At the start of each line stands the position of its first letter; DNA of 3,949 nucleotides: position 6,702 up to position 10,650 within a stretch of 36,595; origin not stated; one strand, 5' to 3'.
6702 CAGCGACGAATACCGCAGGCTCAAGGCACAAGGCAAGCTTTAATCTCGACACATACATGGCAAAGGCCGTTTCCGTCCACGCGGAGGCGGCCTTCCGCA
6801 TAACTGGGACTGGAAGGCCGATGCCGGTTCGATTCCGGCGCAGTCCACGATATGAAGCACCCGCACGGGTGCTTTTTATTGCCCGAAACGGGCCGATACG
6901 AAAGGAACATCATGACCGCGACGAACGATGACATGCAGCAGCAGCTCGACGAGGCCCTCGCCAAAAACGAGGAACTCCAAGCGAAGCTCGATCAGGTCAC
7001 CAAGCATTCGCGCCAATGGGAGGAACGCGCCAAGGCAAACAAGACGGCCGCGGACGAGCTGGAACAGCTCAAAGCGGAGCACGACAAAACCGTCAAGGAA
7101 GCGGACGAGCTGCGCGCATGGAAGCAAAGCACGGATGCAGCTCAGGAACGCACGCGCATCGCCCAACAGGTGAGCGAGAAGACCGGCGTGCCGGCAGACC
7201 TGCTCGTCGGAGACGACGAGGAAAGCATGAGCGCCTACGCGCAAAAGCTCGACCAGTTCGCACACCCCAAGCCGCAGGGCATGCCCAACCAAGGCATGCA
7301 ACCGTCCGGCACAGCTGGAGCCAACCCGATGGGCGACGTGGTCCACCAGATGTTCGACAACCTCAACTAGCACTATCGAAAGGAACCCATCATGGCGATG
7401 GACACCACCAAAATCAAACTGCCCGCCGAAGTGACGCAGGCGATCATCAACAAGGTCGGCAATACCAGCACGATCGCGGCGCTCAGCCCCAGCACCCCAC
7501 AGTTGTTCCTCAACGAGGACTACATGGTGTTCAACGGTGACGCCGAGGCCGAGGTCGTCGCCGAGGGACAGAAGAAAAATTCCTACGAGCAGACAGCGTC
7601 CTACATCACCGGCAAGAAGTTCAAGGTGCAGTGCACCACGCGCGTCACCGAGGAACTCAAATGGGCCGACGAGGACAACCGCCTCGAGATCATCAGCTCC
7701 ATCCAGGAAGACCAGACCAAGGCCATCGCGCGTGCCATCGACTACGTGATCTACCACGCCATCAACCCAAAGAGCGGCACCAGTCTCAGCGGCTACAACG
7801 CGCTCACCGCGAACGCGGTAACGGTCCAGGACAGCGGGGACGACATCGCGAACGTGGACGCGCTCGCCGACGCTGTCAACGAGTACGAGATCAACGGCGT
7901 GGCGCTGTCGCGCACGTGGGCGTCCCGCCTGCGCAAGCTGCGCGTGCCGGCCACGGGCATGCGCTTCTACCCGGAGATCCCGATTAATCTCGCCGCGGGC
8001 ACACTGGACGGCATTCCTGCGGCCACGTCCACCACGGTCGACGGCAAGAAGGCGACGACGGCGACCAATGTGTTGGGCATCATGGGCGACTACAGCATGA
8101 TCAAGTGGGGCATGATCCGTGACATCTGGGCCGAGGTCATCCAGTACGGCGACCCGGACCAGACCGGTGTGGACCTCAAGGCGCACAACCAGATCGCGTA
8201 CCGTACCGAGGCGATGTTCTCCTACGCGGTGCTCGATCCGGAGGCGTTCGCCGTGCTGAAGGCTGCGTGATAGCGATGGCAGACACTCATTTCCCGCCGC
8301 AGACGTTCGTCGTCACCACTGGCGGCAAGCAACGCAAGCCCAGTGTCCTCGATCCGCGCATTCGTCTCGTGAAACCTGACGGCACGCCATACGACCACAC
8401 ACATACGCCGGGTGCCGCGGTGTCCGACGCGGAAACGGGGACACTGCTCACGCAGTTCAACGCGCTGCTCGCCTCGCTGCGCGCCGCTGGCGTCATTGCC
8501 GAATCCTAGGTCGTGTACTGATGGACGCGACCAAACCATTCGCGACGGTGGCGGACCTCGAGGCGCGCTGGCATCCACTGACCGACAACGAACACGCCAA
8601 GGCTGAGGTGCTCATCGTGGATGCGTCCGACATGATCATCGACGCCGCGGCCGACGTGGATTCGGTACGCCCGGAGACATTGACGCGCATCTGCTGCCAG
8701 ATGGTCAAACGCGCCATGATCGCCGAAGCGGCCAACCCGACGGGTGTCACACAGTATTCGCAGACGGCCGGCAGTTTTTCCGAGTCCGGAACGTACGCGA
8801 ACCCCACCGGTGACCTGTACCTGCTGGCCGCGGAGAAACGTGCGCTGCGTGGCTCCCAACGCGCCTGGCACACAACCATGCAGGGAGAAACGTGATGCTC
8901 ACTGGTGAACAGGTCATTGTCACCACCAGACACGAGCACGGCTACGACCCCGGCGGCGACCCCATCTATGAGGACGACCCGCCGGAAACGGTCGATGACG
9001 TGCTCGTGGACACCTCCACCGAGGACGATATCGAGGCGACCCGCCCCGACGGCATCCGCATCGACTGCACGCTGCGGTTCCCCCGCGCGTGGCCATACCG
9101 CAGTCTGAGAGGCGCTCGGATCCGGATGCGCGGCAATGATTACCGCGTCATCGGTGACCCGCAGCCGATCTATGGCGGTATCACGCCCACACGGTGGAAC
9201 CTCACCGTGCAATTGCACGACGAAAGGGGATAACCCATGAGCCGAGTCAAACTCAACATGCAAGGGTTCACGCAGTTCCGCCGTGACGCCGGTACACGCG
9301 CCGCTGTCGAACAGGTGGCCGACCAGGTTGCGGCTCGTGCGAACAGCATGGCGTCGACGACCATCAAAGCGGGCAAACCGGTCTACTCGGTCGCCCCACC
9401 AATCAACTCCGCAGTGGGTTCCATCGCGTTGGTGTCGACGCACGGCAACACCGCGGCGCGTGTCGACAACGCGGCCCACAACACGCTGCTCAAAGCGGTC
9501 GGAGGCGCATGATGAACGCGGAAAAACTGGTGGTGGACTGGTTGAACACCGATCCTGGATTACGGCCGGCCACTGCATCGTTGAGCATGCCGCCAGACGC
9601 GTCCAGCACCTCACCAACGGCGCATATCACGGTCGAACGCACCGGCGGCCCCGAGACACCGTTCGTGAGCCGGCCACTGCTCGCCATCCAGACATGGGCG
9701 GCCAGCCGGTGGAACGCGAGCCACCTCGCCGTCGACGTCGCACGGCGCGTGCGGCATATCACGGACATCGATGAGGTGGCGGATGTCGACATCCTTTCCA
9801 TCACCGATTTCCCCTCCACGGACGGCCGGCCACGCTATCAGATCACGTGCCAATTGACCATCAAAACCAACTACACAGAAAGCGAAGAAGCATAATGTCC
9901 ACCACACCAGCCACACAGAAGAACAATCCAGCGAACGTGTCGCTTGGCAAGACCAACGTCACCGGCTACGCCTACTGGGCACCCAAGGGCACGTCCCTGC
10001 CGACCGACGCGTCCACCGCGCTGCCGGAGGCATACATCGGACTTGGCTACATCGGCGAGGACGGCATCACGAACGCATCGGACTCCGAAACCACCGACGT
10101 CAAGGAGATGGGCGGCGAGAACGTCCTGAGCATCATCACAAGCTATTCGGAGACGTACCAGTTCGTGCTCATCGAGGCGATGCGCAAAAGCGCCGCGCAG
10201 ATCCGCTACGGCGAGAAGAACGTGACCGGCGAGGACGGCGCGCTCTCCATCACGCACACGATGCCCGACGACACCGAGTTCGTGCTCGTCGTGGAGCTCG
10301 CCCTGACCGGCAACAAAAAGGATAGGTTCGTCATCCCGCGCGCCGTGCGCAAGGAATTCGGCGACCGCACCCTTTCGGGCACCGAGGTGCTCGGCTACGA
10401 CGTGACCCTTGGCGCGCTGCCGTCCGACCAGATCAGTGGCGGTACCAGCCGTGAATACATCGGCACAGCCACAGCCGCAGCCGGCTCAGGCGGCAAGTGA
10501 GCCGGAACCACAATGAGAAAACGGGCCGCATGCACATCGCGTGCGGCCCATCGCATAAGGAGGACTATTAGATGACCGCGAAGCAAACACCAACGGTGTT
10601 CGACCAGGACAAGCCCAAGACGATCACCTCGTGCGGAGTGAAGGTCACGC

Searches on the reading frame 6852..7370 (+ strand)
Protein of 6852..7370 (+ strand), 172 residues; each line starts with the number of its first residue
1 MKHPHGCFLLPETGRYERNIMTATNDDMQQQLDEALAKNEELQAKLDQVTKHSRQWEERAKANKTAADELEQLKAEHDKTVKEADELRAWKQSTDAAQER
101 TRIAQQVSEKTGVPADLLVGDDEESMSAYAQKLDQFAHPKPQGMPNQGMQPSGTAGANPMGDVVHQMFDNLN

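Call 58: search_protein_families(library=pfam, proteins=[window:6852-7370:+], max_evalue=0.001)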
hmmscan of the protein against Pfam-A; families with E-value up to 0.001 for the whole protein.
window:6852-7370:+ (172 aa): 1 family
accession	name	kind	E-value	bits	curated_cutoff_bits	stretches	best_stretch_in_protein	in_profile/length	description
PF13851.11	GAS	-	0.00061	19.7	32.3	1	22-114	53-143/200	Growth-arrest specific micro-tubule binding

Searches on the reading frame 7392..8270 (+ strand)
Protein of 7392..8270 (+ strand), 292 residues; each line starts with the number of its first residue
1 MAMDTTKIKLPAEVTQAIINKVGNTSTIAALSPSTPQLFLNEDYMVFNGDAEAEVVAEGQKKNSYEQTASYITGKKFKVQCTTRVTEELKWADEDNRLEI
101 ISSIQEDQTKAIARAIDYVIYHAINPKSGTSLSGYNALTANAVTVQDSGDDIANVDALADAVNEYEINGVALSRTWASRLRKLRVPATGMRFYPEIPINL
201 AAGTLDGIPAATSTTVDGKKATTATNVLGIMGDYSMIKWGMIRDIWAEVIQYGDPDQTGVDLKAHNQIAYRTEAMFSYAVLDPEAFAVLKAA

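Call 58: search_protein_families(library=pfam, proteins=[window:7392-8270:+], max_evalue=0.001)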
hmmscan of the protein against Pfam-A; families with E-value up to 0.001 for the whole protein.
window:7392-8270:+ (292 aa): 2 families
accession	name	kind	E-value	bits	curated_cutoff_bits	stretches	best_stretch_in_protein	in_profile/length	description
PF05065.19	Phage_capsid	-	2.4e-13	50.6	24.2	1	10-290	5-279/280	Phage capsid family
PF25209.1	Phage_capsid_4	-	6.1e-05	23.9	27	1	49-289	49-260/262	Phage capsid protein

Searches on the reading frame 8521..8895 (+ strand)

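Call 58: search_protein_families(library=pfam, proteins=[window:8521-8895:+], max_evalue=0.001)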
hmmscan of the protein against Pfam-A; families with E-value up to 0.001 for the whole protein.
window:8521-8895:+ (124 aa): 1 family
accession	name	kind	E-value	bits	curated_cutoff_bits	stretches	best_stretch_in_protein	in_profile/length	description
PF09355.15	Phage_Gp19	-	6.2e-09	36.7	22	1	17-109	2-103/116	Phage protein Gp19/Gp15/Gp42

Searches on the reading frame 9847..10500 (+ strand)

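Call 58: search_protein_families(library=pfam, proteins=[window:9847-10500:+], max_evalue=0.001)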
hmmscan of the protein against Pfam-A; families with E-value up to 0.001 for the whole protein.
window:9847-10500:+ (217 aa): 1 family
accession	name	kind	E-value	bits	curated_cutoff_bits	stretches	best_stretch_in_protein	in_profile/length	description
PF25681.1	Phage_TTP_17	-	2.6e-11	44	27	1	38-194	12-171/190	Phage tail tube protein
